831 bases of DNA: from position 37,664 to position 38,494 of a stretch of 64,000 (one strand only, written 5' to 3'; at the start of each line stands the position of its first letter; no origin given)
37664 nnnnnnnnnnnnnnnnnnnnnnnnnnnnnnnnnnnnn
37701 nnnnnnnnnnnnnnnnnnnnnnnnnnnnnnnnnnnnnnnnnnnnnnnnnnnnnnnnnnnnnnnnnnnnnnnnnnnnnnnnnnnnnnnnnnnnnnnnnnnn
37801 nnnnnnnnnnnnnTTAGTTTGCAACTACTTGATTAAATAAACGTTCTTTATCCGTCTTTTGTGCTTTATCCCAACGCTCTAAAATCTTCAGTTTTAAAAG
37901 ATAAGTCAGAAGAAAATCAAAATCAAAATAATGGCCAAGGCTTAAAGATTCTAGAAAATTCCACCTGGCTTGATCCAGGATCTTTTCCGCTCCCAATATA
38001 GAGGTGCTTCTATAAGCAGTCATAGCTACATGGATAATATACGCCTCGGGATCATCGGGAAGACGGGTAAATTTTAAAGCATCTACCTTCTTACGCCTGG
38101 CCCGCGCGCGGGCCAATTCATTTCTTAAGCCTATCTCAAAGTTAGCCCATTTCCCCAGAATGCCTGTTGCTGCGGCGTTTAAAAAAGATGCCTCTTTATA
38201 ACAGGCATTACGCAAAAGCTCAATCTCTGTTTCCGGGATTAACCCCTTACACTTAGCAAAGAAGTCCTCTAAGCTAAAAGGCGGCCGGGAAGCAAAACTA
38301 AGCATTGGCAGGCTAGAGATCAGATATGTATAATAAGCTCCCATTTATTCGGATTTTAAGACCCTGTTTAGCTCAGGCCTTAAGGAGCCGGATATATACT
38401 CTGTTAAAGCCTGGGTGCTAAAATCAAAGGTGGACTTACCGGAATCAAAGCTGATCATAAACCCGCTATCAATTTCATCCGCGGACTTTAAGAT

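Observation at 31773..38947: Minimal V/A-type ATPase operon with Chlamydia-like gene order and a Na+-binding signature in the K subunit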

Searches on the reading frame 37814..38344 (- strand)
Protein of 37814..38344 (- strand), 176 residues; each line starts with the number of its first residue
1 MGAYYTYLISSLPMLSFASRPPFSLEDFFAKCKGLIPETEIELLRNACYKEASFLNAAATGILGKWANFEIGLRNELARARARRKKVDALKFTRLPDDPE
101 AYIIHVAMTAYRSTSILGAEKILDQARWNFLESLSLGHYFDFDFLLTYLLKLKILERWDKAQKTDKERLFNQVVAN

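Call 3: search_protein_families(library=pfam, proteins=[window:37814-38344:-], max_evalue=0.01)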
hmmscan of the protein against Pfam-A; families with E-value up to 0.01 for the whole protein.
window:37814-38344:- (176 aa): 1 family
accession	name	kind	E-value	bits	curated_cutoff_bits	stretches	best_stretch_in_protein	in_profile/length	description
PF10962.13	DUF2764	-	6.8e-12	46.1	24.1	1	110-174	200-264/271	Protein of unknown function (DUF2764)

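Call 4: search_protein_families(library=ncbifam, proteins=[window:37814-38344:-], max_evalue=0.01)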
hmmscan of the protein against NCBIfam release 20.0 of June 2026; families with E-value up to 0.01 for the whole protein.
window:37814-38344:- (176 aa): 0 families

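Call 6: search_solved_structures(query=window:37814-38344:-, max_evalue=10, show_alignments=3)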
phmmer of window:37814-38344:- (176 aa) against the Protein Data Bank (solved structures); distinct sequences matched with E-value up to 10: 1.
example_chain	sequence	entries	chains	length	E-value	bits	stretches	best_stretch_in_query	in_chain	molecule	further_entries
9e6q_AQ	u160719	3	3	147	0.7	13.1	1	79-154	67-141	Large ribosomal subunit protein eL19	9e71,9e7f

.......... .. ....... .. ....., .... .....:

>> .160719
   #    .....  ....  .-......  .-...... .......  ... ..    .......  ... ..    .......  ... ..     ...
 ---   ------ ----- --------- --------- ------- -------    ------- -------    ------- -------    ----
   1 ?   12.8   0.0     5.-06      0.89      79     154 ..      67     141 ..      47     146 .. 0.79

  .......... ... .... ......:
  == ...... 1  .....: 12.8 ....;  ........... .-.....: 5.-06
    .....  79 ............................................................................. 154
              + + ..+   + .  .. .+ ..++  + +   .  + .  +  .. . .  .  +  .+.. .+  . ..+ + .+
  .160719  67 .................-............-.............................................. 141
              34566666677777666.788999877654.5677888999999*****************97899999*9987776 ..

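Call 11: find_homologous_proteins(query=window:37814-38344:-, max_evalue=0.001)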
Query window:37814-38344:- (176 aa): 223 proteins with E <= 0.001 among 353 candidates; the best 120 are listed.
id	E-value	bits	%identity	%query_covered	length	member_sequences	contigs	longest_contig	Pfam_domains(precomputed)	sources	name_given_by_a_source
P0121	1.8e-102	358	100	93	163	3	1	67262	PF10962.14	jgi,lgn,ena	-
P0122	3.7e-95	335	86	100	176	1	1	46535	PF10962.14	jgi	-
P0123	6.6e-95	334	85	100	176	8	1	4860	PF10962.14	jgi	-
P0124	1.6e-94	332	87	100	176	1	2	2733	PF10962.14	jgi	jgi:hypothetical protein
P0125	1.3e-92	326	85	100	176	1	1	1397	PF10962.14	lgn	-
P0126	1.9e-91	323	83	100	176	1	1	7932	PF10962.14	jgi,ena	-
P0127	1.8e-89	316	82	100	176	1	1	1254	PF10962.14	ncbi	-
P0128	9.4e-89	314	88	91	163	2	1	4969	PF10962.14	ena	-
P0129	4.0e-87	308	87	93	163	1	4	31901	PF10962.14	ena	-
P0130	9.8e-86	304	78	100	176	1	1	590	PF10962.14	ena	-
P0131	1.7e-85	303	78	100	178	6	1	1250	PF10962.14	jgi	jgi:hypothetical protein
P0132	1.8e-85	303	79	100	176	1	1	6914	PF10962.14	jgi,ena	-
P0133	8.6e-85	301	79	100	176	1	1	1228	PF10962.14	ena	-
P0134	3.3e-84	299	83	93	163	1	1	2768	PF10962.14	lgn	-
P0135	7.7e-83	295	77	99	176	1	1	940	PF10962.14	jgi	jgi:hypothetical protein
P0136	9.5e-83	294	76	100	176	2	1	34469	PF10962.14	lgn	-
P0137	1.2e-81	291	78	96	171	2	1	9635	PF10962.14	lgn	-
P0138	4.6e-81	289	82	93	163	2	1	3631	PF10962.14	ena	-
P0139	1.0e-79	284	76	96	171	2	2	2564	PF10962.14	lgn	-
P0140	2.0e-79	283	74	100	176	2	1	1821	PF10962.14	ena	-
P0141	7.2e-78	278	73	99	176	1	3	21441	PF10962.14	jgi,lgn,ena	-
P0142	3.0e-77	276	73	100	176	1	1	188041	PF10962.14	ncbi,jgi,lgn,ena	ncbi:MAG: DUF2764 family protein [Candidatus Omnitrophota bacterium]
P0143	9.5e-77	275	74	97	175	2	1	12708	PF10962.14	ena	-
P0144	3.3e-76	273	71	100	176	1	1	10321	PF10962.14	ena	-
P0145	3.5e-76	273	72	99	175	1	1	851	PF10962.14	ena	-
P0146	7.0e-76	272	72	99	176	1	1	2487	PF10962.14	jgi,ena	-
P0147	1.5e-75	271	71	100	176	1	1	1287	PF10962.14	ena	-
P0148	3.3e-75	270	71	100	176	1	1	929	PF10962.14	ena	-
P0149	4.4e-75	269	76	93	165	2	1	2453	PF10962.14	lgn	-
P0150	5.2e-75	269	71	99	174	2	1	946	PF10962.14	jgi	jgi:Protein of unknown function (DUF2764)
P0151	6.6e-75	269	75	93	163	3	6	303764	PF10962.14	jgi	jgi:hypothetical protein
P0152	7.8e-75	268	69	100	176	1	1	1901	PF10962.14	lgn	-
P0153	1.2e-74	268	71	99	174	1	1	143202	PF10962.14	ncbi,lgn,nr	ncbi:MAG: DUF2764 family protein [Candidatus Omnitrophica bacterium]|nr:DUF2764 family protein [Cand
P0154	1.9e-74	267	69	100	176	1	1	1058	PF10962.14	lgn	-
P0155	2.5e-74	267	68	100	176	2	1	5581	PF10962.14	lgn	-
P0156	3.3e-74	266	70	100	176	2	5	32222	PF10962.14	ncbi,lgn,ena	-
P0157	8.4e-74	265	70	99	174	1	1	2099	PF10962.14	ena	-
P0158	2.4e-73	264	68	100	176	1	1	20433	PF10962.14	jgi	-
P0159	4.7e-73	263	70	99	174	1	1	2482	PF10962.14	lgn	-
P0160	5.0e-73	263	69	100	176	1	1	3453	PF10962.14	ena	-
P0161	6.4e-73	262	69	100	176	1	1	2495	PF10962.14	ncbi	-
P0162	7.2e-73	262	69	100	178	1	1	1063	PF10962.14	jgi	-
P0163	9.2e-73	262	76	93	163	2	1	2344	PF10962.14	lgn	-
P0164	1.0e-72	262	74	93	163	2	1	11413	PF10962.14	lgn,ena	-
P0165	1.1e-72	262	70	100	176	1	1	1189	PF10962.14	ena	-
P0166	1.2e-72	261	69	100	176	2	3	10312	PF10962.14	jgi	jgi:hypothetical protein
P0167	1.5e-72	261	77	89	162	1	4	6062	PF10962.14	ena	-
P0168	2.1e-72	261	74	93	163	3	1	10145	PF10962.14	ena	-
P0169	2.7e-72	260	69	100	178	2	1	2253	PF10962.14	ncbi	-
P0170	2.8e-72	260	68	100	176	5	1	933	PF10962.14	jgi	-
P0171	6.1e-72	259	75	91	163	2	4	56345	PF10962.14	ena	-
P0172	8.1e-72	259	68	100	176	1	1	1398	PF10962.14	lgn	-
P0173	8.4e-72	259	67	100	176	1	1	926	PF10962.14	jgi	-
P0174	1.5e-71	258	68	100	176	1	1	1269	PF10962.14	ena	-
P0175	1.5e-71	258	67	100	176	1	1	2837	PF10962.14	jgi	-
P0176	1.6e-71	258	67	100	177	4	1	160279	PF10962.14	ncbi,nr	ncbi:MAG: DUF2764 family protein [Candidatus Omnitrophica bacterium]|nr:DUF2764 family protein [Cand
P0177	1.9e-71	257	67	100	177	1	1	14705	PF10962.14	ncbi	-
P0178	2.3e-71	257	68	98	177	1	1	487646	PF10962.14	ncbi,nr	ncbi:MAG: DUF2764 family protein [Candidatus Omnitrophica bacterium]|nr:DUF2764 family protein [Cand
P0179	2.4e-71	257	67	100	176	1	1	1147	PF10962.14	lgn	-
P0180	3.5e-71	257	69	100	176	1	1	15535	PF10962.14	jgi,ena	-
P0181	7.4e-71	256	68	99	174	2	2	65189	PF10962.14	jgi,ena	-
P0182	7.4e-71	256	69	99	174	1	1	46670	PF10962.14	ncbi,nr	ncbi:MAG: DUF2764 family protein [Candidatus Omnitrophota bacterium]|nr:DUF2764 family protein [Cand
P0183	7.4e-71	256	67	99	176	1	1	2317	PF10962.14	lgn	-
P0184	7.6e-71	255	65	99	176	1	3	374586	PF10962.14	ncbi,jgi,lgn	jgi:hypothetical protein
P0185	8.2e-71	255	66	100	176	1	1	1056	PF10962.14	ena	-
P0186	1.2e-70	255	67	99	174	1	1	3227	PF10962.14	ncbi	-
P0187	1.2e-70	255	67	100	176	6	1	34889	PF10962.14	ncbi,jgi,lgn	-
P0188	1.9e-70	254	66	99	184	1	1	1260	PF10962.14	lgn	-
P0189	2.5e-70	254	68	100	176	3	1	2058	PF10962.14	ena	-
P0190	2.8e-70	254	68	100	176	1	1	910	PF10962.14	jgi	-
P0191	2.9e-70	254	66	100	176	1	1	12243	PF10962.14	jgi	jgi:hypothetical protein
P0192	3.1e-70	254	66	100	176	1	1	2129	PF10962.14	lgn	-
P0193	4.3e-70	253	68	100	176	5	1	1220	PF10962.14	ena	-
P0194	4.7e-70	253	69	100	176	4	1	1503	PF10962.14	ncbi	-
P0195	4.8e-70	253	67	100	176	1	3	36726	PF10962.14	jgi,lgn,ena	jgi:hypothetical protein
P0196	4.8e-70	253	68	99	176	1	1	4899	PF10962.14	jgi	jgi:hypothetical protein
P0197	5.7e-70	253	70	99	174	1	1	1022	PF10962.14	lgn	-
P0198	6.2e-70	253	66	100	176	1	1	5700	PF10962.14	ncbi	ncbi:MAG: DUF2764 family protein [Candidatus Omnitrophota bacterium]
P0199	6.3e-70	252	68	99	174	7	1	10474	PF10962.14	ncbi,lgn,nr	ncbi:MAG: DUF2764 family protein [Candidatus Omnitrophica bacterium]|nr:DUF2764 family protein [Cand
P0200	6.8e-70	252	66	100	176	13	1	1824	PF10962.14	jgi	-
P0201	7.3e-70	252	66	100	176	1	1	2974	PF10962.14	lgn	-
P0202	8.7e-70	252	67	99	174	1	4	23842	PF10962.14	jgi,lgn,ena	-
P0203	1.1e-69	252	65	100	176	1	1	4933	PF10962.14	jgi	jgi:hypothetical protein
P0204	1.3e-69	251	65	99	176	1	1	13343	PF10962.14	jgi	-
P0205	1.6e-69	251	67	99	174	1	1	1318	PF10962.14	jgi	jgi:hypothetical protein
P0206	1.9e-69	251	65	100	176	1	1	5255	PF10962.14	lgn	-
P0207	2.0e-69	251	66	100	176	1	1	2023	PF10962.14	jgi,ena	jgi:hypothetical protein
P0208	3.1e-69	250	66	100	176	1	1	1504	PF10962.14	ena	-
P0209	3.8e-69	250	68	99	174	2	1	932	PF10962.14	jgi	jgi:hypothetical protein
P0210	5.3e-69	249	67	100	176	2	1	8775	PF10962.14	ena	-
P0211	9.4e-69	249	66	100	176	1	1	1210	PF10962.14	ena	-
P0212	1.0e-68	249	71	93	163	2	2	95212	PF10962.14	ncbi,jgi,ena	-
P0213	1.0e-68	249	65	100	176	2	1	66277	PF10962.14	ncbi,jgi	jgi:hypothetical protein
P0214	1.5e-68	248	67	100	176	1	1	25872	PF10962.14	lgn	-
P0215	1.9e-68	248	66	100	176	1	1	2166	PF10962.14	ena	-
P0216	1.9e-68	248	67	99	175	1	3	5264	PF10962.14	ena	-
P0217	2.0e-68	248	67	100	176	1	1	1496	PF10962.14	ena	-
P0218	3.1e-68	247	66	100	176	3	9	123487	PF10962.14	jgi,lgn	jgi:hypothetical protein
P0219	3.8e-68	247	66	100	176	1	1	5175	PF10962.14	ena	-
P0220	5.3e-68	246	67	99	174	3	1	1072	PF10962.14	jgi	-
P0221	5.5e-68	246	64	100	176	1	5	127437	PF10962.14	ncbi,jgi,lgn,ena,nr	ncbi:MAG TPA: DUF2764 family protein [Candidatus Omnitrophota bacterium]|nr:DUF2764 family protein [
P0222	5.5e-68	246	66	99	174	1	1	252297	PF10962.14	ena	-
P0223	6.8e-68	246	65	100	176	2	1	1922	PF10962.14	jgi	-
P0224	1.6e-67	245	64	100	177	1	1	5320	PF10962.14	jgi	-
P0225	1.8e-67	245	66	99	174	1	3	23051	PF10962.14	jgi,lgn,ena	-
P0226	1.8e-67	245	63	100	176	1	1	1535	PF10962.14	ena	-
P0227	2.2e-67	244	66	99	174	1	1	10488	PF10962.14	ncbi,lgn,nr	ncbi:MAG: DUF2764 family protein [Candidatus Omnitrophica bacterium]|nr:DUF2764 family protein [Cand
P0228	3.2e-67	244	66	99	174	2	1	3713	PF10962.14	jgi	jgi:hypothetical protein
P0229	6.5e-67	243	64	100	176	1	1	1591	PF10962.14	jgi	jgi:hypothetical protein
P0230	7.5e-67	242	66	99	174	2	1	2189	PF10962.14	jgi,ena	-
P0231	1.3e-66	242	65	99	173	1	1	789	PF10962.14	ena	-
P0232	1.4e-66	242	65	99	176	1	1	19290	PF10962.14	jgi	-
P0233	1.5e-66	242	66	100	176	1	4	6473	PF10962.14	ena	-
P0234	1.6e-66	241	65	100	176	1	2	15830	PF10962.14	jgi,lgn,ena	-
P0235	2.0e-66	241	63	99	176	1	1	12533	PF10962.14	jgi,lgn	-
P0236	2.5e-66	241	63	100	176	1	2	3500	PF10962.14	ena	-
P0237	2.9e-66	241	64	100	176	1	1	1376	PF10962.14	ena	-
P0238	3.3e-66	240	67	93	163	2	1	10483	PF10962.14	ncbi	-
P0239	3.8e-66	240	64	100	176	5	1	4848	PF10962.14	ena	-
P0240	6.2e-66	240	65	99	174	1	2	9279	PF10962.14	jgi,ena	-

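Call 24: predict_structure(alignment_id=A2)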
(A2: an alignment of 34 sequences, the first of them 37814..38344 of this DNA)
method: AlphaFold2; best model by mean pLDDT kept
length: 176 residues; sequences in the alignment: 34
mean_pLDDT: 80.1   pTM: 0.78
mean pLDDT of the five models: 80.1, 74.3, 74.1, 72.0, 63.7
residues with pLDDT >= 90: 55; 70-90: 87; 50-70: 22; < 50: 12
segments of 3 or more residues with pLDDT < 50: 85-96
pLDDT, mean of each block of 10 residues (from residue 1): 80 91 94 90 86 58 84 76 50 51 81 85 92 85 91 93 81 72
secondary structure, 60 per line:
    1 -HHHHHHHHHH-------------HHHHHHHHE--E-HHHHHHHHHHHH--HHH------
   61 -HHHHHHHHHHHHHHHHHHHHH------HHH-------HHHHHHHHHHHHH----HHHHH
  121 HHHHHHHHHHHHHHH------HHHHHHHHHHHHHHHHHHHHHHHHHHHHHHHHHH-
elements in order: H2-11 H25-32 H38-49 H62-82 H99-111 H116-135 H142-175

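Call 30: fold_search(model_id=the predicted structure, library=pdb)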
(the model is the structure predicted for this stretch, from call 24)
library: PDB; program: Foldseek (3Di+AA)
matches with E <= 10: 227; with E <= 0.001: 0
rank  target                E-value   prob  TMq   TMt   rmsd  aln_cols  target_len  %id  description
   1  5c21_A                1.0e+00  0.07  0.16  0.12  22.8       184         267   19  Crystal structure of native HlyD from E. coli (released 2016-02-17)
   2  6u1v_D                1.7e+00  0.13  0.26  0.14  12.1       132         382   17  Crystal structure of acyl-ACP/acyl-CoA dehydrogenase from allylmalonyl-CoA and FK506 biosynthesis, TcsD (released 2019-12-18)
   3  6u1v_C                2.2e+00  0.12  0.26  0.14  11.9       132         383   17  Crystal structure of acyl-ACP/acyl-CoA dehydrogenase from allylmalonyl-CoA and FK506 biosynthesis, TcsD (released 2019-12-18)
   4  6u1v_A                2.2e+00  0.12  0.26  0.14  11.9       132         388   17  Crystal structure of acyl-ACP/acyl-CoA dehydrogenase from allylmalonyl-CoA and FK506 biosynthesis, TcsD (released 2019-12-18)
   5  5zzf                  2.2e+00  0.09  0.21  0.24   9.2       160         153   11  X-ray structure of F43Y/H64D sperm whale myoglobin (released 2018-10-03)
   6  5vl4                  2.2e+00  0.07  0.19  0.20  17.3       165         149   11  Accidental minimum contact crystal lattice formed by a redesigned protein oligomer (released 2018-05-23)
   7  2oax_D                2.3e+00  0.04  0.15  0.13  19.0       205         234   12  Crystal structure of the S810L mutant mineralocorticoid receptor associated with SC9420 (released 2007-08-14)
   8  1r5z_A                2.4e+00  0.06  0.19  0.12  18.3       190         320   16  Crystal Structure of Subunit C of V-ATPase (released 2004-01-13)
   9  1j3f                  2.6e+00  0.08  0.20  0.22   9.7       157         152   11  Crystal Structure of an Artificial Metalloprotein:Cr(III)(3,3'-Me2-salophen)/apo-A71G Myoglobin (released 2004-05-18)
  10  8auw_C                2.6e+00  0.08  0.21  0.22  18.5       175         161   12  Cryo-EM structure of human BIRC6 in complex with SMAC. (released 2023-02-15)
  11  7ehx                  2.6e+00  0.07  0.20  0.22  10.2       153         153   10  X-ray crystal strcture of F46C/L49C sperm whale myoglobin with an intramolecular disulfide bond (released 2022-04-06)
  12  8s2f_BBB              2.6e+00  0.03  0.12  0.11  22.5       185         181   14  Crystal structure of Borrelia burgdorferi paralogous family 12 outer surface protein BBH37 (released 2025-03-05)
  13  2eb9                  2.7e+00  0.12  0.27  0.29   9.3       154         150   12  Crystal Structure of Cu(II)(Sal-Leu)/apo-Myoglobin (released 2007-07-03)
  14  2e2y                  2.7e+00  0.08  0.21  0.23   9.9       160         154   10  Crystal Structure of F43W/H64D/V68I Myoglobin (released 2007-10-23)
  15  1irc                  2.8e+00  0.08  0.24  0.26   9.3       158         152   12  CYSTEINE RICH INTESTINAL PROTEIN (released 1996-07-11)
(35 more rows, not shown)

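Call 31: search_protein_representatives(protein=window:37814-38344:-)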
Query: 176 residues. Proteins with E-value up to 0.001 (for the whole library): 1478; up to 1e-10: 638; up to 1e-30: 29. The best 150 are listed.
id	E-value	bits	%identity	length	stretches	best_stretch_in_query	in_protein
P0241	2.5e-66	239.1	64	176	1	1-176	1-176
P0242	1.1e-53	198.0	54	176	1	1-175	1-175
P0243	2.0e-41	158.1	49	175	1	2-174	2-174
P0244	1.6e-40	155.1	49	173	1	3-171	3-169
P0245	3.1e-40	154.2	46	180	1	1-170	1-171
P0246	7.8e-40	152.9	47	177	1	1-172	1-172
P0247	1.0e-39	152.5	61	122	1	1-122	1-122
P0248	2.4e-39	151.3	45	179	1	3-170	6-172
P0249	8.8e-39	149.5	47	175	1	1-160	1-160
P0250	1.0e-37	146.0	41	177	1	3-173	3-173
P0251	1.0e-35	139.5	45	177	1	1-172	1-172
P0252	2.2e-35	138.4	41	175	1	1-173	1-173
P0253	6.3e-35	136.9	41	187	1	1-175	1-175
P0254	1.4e-34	135.9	43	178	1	1-175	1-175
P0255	2.4e-34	135.0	42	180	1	1-175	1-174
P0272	3.6e-30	121.5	43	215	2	61-174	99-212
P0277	7.6e-29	117.1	44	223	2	62-170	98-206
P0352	1.9e-20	89.9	43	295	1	14-137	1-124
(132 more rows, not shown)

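Call 32: search_solved_structures(query=A2, max_evalue=10, show_alignments=3)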
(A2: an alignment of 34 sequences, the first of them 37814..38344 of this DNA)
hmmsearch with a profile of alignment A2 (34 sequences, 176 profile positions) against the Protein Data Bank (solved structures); distinct sequences matched with E-value up to 10: 6.
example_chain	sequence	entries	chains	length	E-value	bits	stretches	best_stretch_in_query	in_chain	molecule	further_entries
7ywc_A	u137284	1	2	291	1.4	11.9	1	104-141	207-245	Chorismate dehydratase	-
7an7_A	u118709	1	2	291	1.4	11.9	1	104-141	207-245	Chorismate dehydratase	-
7ahr_A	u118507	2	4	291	1.4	11.9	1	104-141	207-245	Chorismate dehydratase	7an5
7an6_A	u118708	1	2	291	1.4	11.9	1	104-141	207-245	Chorismate dehydratase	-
7an8_A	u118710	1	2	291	1.4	11.9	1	104-141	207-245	Chorismate dehydratase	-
2nxo_A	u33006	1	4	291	1.4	11.9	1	104-141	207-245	Hypothetical protein SCO4506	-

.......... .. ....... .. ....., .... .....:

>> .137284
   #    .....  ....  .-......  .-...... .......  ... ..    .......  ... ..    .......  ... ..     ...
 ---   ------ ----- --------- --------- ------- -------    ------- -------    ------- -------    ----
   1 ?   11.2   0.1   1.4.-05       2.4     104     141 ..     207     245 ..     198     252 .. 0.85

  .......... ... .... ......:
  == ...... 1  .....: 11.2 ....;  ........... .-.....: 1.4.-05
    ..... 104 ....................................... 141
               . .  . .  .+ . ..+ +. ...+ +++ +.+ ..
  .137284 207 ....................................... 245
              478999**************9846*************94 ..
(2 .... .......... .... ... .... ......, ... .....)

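Call 36: search_protein_families(library=pfam, alignment_id=A3, max_evalue=10)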
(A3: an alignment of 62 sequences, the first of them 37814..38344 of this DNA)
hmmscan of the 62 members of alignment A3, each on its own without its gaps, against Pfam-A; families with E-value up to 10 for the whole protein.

A. member 1, window:37814-38344:- (176 aa): 2 families
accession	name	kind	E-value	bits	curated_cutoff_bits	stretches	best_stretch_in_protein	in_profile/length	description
PF10962.13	DUF2764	-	6.8e-12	46.1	24.1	1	110-174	200-264/271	Protein of unknown function (DUF2764)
PF20607.3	DUF6800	-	0.018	15.7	25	1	74-91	3-20/43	Family of unknown function (DUF6800)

B. families by the number of members that match (of 62 scanned): 23 families
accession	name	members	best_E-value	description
PF10962.13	DUF2764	61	9.3e-19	Protein of unknown function (DUF2764)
PF13464.11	RodZ_C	1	2e-12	RodZ C-terminal domain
PF10674.14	Ycf54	1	0.012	Ycf54 protein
PF13467.12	RHH_4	1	0.017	Ribbon-helix-helix domain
PF20607.3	DUF6800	1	0.018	Family of unknown function (DUF6800)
PF10640.14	MCEL_TPase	1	0.02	mRNA capping enzyme catalytic subunit, RNA triphosphatase domain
PF06252.17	GemA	1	0.028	Bacteriophage Mu, GemA protein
PF19483.4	DUF6019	1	0.033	Family of unknown function (DUF6019)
PF21354.3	STAT_linker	1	0.044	Signal transducer and activator of transcription, linker domain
PF23917.1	DUF7256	1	0.045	Domain of unknown function (DUF7256)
PF07989.16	Cnn_1N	1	0.05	Centrosomin N-terminal motif 1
PF24825.1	SNU71_RBD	1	0.056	SNU71 RNA binding domain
PF18111.7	RPGR1_C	1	0.068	Retinitis pigmentosa G-protein regulator interacting C-terminal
PF14965.11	BRI3BP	1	0.078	Negative regulator of p53/TP53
PF16150.10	DUF4858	1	0.087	Domain of unknown function (DUF4858)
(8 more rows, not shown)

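Call 69: find_encoding_contigs(protein=P0121, flank=3000, max_places=3)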
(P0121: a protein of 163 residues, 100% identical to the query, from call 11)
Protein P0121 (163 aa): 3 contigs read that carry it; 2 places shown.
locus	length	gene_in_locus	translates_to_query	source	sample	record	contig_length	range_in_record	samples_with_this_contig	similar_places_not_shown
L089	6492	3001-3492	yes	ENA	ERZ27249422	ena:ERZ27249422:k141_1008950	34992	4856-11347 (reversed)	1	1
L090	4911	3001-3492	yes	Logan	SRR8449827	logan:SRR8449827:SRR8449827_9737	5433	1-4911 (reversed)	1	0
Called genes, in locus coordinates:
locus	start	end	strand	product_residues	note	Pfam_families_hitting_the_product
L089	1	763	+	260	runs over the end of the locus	PF00175:NAD_binding_1 (weak), PF10418:DHODB_Fe-S_bind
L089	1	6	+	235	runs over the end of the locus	PF04191:PEMT, PF04140:ICMT (weak)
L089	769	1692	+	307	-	PF01180:DHO_dh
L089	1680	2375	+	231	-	PF00215:OMPdecase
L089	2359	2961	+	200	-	PF05103:DivIVA (weak), PF28068:Scy (weak), PF01991:vATP-synt_E (weak)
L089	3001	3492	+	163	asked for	PF10962:DUF2764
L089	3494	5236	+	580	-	PF02874:ATP-synt_ab_N (weak), PF16886:ATP-synt_ab_Xtn, PF00006:ATP-synt_ab, PF22919:ATP-synt_VA_C (weak)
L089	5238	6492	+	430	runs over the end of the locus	PF02874:ATP-synt_ab_N, PF00006:ATP-synt_ab, PF22919:ATP-synt_VA_C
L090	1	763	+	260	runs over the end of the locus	PF00175:NAD_binding_1 (weak), PF10418:DHODB_Fe-S_bind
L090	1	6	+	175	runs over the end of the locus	?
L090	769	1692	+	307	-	PF01180:DHO_dh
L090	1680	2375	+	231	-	PF00215:OMPdecase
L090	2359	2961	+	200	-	PF05103:DivIVA (weak), PF28068:Scy (weak), PF01991:vATP-synt_E (weak)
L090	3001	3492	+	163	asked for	PF10962:DUF2764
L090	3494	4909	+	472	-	?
